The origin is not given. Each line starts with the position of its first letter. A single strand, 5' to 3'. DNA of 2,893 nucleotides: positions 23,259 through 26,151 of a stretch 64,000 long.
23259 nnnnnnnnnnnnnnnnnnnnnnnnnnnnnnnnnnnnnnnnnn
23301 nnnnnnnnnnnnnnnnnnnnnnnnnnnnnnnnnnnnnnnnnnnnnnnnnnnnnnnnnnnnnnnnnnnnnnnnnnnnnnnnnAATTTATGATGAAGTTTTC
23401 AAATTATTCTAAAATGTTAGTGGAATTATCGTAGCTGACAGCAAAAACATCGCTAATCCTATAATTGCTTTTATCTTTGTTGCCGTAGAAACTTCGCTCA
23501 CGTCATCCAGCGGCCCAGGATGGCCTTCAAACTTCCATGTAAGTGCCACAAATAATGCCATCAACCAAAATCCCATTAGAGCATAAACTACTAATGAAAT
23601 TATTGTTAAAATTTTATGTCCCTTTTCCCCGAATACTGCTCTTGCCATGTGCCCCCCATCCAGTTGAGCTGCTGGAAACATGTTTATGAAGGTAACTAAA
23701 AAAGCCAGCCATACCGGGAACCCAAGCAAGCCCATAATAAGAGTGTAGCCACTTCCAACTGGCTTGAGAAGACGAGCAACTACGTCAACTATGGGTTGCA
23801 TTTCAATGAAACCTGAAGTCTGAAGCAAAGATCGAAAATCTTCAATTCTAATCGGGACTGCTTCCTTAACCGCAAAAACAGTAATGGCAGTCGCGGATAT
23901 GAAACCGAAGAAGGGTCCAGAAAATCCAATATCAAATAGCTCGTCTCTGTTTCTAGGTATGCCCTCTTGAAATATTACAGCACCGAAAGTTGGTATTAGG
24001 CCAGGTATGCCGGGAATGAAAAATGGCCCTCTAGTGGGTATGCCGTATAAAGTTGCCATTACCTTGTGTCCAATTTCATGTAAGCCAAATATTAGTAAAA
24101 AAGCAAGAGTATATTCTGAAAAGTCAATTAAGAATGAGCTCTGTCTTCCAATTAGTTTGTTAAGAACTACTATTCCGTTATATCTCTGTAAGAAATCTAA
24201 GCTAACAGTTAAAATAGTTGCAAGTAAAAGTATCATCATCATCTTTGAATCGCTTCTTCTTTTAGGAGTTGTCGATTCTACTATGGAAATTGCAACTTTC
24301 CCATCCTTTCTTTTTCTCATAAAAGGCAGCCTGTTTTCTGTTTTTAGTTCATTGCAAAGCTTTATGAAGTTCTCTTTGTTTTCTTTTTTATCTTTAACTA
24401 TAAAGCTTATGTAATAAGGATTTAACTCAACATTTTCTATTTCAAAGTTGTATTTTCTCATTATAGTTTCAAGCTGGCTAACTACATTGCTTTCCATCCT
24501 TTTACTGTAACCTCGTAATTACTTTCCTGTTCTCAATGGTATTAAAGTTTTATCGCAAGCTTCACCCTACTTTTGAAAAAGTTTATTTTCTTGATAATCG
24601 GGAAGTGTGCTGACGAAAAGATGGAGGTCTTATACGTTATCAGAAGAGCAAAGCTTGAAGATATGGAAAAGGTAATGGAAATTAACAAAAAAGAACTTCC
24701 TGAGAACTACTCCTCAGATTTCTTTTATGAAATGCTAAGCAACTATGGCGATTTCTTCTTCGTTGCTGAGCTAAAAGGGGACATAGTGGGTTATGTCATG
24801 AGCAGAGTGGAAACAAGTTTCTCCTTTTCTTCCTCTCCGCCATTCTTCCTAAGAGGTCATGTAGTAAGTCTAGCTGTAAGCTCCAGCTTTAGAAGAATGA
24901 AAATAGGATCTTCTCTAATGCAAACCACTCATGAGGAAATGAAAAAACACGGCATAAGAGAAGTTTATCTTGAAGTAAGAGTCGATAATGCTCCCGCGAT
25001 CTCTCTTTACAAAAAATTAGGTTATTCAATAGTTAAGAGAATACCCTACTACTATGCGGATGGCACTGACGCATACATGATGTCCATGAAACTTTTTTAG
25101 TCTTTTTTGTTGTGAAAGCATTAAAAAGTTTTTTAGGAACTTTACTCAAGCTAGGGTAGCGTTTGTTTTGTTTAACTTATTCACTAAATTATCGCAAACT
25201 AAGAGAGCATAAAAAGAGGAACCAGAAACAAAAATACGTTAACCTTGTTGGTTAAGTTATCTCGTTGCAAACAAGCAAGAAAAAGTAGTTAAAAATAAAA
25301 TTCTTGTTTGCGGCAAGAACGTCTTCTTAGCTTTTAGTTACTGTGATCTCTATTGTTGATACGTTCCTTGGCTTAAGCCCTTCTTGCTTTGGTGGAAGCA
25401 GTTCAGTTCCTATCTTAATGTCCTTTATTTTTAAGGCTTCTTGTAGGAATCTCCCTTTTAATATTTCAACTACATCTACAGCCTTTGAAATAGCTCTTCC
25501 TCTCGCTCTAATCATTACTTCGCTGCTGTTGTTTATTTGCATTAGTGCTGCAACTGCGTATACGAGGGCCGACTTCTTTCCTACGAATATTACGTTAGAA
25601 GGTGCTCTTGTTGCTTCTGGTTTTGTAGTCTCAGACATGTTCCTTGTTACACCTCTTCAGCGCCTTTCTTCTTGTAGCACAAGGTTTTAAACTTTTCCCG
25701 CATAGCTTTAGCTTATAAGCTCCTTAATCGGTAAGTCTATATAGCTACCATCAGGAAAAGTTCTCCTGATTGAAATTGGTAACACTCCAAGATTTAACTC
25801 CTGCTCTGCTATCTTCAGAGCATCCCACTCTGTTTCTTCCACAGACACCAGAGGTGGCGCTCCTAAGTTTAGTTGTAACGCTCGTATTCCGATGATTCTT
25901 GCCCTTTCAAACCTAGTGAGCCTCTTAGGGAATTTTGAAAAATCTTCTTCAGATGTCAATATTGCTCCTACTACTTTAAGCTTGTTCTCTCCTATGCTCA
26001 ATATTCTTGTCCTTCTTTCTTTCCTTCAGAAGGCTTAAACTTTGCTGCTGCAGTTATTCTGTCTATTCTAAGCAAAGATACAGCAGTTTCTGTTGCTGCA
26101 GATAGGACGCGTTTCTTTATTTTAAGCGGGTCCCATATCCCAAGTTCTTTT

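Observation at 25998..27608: Thermosome subunit with catalytic ATPase residues replaced, translationally coupled to rpo6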

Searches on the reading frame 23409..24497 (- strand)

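Call 3: search_protein_families(library=pfam, proteins=[window:23409-24497:-])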
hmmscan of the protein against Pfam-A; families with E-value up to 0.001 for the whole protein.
window:23409-24497:- (362 aa): 1 family
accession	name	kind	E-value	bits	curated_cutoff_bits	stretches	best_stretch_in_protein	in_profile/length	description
PF02163.28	Peptidase_M50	-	5.8e-15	55.7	27.2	1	130-305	3-210/221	Peptidase family M50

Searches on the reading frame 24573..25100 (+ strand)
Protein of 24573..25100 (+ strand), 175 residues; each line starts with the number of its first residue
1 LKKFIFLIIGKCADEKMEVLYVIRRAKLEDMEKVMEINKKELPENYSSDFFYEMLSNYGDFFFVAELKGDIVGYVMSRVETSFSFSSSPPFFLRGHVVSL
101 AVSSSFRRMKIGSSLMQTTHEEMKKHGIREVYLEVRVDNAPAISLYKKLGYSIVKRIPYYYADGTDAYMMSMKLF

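Call 3: search_protein_families(library=pfam, proteins=[window:24573-25100:+])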
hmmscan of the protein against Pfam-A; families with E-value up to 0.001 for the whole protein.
window:24573-25100:+ (175 aa): 6 families
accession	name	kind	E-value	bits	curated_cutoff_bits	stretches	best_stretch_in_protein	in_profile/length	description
PF00583.31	Acetyltransf_1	-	7.5e-22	78.2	20.7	1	32-151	2-116/116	Acetyltransferase (GNAT) family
PF13508.13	Acetyltransf_7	-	5.7e-14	52.7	27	1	61-152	4-83/84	Acetyltransferase (GNAT) domain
PF13673.13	Acetyltransf_10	-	1.6e-11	44.8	23.6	1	47-173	18-127/128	Acetyltransferase (GNAT) domain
PF08445.16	FR47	-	6.9e-07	29.6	22.1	1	95-153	22-79/86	FR47-like protein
PF13420.13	Acetyltransf_4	-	2e-06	28.3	24.3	1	23-163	1-146/155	Acetyltransferase (GNAT) domain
PF13527.13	Acetyltransf_9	-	1.1e-05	25.9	25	1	23-153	2-126/127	Acetyltransferase (GNAT) domain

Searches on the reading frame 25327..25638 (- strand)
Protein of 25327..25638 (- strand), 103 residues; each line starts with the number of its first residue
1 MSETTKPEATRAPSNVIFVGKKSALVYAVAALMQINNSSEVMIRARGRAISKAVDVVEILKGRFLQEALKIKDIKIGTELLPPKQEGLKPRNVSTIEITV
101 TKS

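Call 3: search_protein_families(library=pfam, proteins=[window:25327-25638:-])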
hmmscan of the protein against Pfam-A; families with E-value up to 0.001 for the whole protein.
window:25327-25638:- (103 aa): 1 family
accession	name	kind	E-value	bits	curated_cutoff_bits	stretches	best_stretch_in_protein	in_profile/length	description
PF01918.27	Alba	-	4.3e-16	58.9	25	1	15-78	1-66/66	Alba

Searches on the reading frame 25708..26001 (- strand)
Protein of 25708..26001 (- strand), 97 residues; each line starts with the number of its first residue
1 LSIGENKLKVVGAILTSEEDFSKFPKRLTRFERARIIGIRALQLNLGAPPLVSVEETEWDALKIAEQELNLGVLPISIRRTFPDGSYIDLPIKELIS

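Call 3: search_protein_families(library=pfam, proteins=[window:25708-26001:-])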
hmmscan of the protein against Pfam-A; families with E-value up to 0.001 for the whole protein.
window:25708-26001:- (97 aa): 1 family
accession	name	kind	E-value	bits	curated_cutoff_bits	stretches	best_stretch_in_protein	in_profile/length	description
PF01192.27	RNA_pol_Rpb6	-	2e-10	40.9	26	1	26-76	5-53/53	RNA polymerase Rpb6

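Call 60: search_protein_families(library=ncbifam, proteins=[window:25708-26001:-], max_evalue=0.01)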
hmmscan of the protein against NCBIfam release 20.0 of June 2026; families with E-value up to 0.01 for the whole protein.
window:25708-26001:- (97 aa): 4 families
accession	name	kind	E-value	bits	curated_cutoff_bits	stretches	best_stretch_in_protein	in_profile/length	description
NF002207.0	PRK01099.1-2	equivalog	4e-26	91.1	71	1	17-96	11-92/100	DNA-directed RNA polymerase subunit K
NF002208.0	PRK01099.1-3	equivalog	9e-20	70.6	57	1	26-81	4-58/60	DNA-directed RNA polymerase subunit K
NF002209.0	PRK01099.1-4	equivalog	2.8e-19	69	93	1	22-93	13-85/87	DNA-directed RNA polymerase subunit K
NF002206.0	PRK01099.1-1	equivalog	1.7e-11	44.1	72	1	27-80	2-53/57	DNA-directed RNA polymerase subunit K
